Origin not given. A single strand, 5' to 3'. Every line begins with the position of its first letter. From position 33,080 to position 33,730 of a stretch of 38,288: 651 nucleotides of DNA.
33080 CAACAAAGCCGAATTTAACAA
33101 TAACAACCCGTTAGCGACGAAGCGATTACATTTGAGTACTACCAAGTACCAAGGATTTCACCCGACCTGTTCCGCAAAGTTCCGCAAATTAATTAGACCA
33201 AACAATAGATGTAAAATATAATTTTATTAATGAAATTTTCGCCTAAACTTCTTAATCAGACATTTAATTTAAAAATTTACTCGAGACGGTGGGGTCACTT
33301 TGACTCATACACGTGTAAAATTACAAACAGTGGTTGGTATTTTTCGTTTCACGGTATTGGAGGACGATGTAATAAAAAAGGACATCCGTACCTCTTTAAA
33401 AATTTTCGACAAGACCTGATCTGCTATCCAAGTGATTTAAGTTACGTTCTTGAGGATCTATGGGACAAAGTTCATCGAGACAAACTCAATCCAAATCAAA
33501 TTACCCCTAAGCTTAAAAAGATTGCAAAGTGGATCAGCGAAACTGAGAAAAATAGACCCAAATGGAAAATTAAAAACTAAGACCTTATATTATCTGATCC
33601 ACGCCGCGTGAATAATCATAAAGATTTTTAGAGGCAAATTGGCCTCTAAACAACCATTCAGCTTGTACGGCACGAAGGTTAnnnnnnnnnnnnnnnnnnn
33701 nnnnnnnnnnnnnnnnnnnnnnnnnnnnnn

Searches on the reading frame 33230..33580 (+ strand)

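Call 3: search_protein_families(library=pfam, proteins=[window:33230-33580:+], max_evalue=1)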
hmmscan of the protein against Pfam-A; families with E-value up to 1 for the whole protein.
window:33230-33580:+ (116 aa): 3 families
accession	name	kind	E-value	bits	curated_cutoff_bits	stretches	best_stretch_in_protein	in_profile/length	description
PF21648.2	M1E1E6-like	-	2.5e-08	34.5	27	1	11-103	2-101/104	Integron cassette protein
PF21837.1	DUF6896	-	0.095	13.2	27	1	10-56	21-68/128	Domain of unknown function (DUF6896)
PF14311.12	DUF4379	-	0.61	10.8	24.5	1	77-112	4-37/56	Probable Treble clef zinc finger domain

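Call 4: search_protein_families(library=padloc, proteins=[window:33230-33580:+], max_evalue=1)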
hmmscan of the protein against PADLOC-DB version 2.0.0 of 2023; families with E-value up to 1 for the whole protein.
window:33230-33580:+ (116 aa): 0 families

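Call 5: search_protein_families(library=ncbifam, proteins=[window:33230-33580:+], max_evalue=1)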
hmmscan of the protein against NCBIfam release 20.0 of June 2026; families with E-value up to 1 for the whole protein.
window:33230-33580:+ (116 aa): 0 families
